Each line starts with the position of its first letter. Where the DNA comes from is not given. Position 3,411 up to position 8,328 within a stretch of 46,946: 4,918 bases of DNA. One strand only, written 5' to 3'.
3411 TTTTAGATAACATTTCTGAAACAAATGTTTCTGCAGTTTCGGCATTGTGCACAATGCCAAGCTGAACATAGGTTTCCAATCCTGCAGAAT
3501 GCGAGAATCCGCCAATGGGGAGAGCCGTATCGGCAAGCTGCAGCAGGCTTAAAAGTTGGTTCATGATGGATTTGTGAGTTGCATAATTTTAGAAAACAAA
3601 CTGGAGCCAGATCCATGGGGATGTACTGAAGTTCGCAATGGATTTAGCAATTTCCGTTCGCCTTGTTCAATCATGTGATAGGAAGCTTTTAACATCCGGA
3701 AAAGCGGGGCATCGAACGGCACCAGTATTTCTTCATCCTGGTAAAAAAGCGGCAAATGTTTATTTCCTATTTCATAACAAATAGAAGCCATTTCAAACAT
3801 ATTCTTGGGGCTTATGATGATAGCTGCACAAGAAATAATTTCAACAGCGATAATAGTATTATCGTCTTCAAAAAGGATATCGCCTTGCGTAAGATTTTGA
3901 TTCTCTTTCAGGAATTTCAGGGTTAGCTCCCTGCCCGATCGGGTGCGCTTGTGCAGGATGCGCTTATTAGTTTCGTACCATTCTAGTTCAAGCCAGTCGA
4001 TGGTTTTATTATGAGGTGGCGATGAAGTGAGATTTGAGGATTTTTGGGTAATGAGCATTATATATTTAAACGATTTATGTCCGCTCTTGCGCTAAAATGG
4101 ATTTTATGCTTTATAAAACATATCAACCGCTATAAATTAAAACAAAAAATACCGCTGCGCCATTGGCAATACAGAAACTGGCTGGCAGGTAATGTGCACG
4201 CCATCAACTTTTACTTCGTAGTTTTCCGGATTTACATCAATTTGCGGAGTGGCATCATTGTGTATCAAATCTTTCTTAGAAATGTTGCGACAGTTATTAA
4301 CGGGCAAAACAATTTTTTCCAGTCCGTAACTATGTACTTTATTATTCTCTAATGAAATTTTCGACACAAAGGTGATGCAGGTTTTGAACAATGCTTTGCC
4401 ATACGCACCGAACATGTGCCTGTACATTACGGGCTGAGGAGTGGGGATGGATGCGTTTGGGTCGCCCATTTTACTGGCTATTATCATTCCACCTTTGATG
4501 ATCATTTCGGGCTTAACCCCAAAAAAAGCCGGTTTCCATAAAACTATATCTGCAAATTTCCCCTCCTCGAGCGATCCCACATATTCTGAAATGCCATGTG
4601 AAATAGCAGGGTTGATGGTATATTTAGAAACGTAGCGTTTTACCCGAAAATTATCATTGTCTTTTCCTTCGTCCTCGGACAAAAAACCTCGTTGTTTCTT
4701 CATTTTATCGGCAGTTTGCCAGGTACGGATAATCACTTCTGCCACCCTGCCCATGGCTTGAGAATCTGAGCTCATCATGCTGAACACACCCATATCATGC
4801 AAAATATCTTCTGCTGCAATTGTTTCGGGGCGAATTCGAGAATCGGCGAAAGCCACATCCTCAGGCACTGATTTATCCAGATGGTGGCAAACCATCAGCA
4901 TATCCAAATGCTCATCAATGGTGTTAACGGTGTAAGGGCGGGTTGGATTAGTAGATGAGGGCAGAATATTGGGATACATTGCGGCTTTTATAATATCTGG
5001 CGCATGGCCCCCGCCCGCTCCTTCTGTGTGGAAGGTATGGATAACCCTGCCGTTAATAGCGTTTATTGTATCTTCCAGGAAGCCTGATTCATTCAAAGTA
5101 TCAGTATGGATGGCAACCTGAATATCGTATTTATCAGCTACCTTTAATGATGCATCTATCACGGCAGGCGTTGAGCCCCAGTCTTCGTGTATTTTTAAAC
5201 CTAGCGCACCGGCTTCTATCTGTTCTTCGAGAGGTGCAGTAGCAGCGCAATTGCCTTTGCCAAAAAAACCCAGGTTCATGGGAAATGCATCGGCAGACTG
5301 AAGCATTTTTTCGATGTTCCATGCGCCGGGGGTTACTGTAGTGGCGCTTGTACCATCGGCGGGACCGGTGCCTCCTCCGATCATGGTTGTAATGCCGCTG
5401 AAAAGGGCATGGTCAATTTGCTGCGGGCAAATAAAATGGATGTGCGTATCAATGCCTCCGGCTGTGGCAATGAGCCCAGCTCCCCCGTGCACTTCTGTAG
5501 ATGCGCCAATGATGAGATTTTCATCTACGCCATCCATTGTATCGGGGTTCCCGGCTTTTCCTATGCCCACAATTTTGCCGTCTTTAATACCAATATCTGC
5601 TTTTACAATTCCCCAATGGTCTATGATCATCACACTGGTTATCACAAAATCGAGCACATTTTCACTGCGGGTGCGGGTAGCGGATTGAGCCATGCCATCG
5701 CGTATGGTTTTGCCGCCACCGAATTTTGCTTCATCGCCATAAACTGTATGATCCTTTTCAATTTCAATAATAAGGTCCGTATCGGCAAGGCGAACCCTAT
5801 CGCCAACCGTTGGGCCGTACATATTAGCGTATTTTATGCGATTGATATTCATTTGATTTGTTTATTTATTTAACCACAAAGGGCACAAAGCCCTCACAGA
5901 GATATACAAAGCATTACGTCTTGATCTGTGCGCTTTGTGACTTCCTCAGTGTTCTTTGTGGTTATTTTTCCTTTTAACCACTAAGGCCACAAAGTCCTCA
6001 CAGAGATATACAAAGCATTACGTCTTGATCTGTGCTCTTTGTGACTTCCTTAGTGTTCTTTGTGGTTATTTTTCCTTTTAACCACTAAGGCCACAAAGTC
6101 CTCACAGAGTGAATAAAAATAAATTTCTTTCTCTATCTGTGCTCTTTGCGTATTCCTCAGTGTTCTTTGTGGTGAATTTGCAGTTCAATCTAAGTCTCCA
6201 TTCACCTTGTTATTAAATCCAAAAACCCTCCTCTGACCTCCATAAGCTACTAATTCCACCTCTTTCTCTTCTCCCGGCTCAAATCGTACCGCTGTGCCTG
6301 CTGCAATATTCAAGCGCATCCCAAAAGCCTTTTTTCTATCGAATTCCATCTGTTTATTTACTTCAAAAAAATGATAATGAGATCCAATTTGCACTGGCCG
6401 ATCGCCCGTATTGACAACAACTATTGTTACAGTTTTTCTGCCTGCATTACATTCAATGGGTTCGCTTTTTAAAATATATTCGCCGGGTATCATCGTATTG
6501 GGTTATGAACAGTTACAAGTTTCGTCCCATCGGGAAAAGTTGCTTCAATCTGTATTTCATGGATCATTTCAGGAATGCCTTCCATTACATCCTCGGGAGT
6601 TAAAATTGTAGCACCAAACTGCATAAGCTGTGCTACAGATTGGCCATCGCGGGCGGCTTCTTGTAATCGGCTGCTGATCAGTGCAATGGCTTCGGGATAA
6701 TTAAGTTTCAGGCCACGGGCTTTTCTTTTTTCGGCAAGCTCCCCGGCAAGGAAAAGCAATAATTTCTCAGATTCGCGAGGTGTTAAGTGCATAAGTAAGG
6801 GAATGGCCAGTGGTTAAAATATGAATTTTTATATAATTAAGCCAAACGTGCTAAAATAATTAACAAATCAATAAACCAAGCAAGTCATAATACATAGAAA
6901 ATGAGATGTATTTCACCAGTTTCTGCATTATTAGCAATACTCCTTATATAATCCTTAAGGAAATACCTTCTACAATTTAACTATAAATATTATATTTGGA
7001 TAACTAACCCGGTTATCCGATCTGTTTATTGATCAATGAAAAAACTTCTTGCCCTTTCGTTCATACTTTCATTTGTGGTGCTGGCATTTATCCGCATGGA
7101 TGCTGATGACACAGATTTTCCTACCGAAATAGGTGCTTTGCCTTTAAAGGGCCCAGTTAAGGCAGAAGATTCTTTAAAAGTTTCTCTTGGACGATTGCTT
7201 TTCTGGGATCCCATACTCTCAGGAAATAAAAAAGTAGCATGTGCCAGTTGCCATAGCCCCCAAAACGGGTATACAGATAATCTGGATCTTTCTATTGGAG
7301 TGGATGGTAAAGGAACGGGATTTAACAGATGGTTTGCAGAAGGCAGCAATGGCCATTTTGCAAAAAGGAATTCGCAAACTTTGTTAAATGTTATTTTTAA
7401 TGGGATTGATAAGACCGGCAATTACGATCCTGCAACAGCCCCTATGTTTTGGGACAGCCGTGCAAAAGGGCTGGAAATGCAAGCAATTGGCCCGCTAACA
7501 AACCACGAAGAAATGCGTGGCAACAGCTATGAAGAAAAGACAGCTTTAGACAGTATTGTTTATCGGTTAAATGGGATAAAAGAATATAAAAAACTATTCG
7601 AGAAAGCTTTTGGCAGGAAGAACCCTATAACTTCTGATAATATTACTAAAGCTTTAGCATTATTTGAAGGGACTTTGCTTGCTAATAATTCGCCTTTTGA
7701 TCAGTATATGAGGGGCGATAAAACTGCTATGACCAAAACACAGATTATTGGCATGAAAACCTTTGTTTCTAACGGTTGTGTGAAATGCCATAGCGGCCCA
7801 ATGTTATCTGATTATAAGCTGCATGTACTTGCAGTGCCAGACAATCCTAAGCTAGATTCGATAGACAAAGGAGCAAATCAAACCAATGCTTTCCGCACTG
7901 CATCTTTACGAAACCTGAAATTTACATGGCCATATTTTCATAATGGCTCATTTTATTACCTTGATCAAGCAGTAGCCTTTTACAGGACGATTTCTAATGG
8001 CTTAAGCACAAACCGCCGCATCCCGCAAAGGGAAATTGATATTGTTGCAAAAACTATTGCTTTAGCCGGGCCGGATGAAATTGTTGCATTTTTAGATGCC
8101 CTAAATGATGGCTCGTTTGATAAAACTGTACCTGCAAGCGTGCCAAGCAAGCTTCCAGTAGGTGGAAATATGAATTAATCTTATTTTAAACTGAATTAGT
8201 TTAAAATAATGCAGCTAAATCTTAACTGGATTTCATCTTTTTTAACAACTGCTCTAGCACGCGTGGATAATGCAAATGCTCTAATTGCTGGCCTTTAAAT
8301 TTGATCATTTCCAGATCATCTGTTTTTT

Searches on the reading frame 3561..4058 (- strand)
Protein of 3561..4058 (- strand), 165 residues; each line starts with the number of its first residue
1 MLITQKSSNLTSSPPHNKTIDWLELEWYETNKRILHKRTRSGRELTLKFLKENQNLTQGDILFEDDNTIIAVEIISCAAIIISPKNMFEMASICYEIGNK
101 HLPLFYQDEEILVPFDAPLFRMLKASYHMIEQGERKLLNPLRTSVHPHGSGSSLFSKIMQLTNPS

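Call 48: search_protein_families(library=pfam, proteins=[window:3561-4058:-], max_evalue=0.0001)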
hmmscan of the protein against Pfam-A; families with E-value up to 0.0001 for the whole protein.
window:3561-4058:- (165 aa): 2 families
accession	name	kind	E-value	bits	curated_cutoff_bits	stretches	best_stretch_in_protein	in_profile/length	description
PF02814.20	UreE_N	-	4.8e-16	58.5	26.9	1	14-70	7-62/62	UreE urease accessory protein, N-terminal domain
PF05194.17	UreE_C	-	2.6e-07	31.2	23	1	82-126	6-50/87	UreE urease accessory protein, C-terminal domain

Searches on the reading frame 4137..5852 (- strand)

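Call 48: search_protein_families(library=pfam, proteins=[window:4137-5852:-], max_evalue=0.0001)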
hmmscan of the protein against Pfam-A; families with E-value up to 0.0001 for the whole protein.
window:4137-5852:- (571 aa): 3 families
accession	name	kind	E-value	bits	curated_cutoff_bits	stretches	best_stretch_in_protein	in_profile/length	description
PF01979.26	Amidohydro_1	-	6.2e-82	276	25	1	128-457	1-340/345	Amidohydrolase family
PF00449.26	Urease_alpha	-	1e-56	190.9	23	1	2-121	2-120/121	Urease alpha-subunit, N-terminal domain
PF07969.17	Amidohydro_3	-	2.3e-07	31.1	29.7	1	232-449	264-454/472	Amidohydrolase family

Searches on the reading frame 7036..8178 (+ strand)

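Call 48: search_protein_families(library=pfam, proteins=[window:7036-8178:+], max_evalue=0.0001)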
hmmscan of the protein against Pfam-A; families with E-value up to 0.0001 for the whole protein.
window:7036-8178:+ (380 aa): 1 family
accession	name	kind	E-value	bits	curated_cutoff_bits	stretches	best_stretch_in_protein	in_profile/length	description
PF03150.19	CCP_MauG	-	5.9e-48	163.7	25.6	1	48-229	3-148/149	Di-haem cytochrome c peroxidase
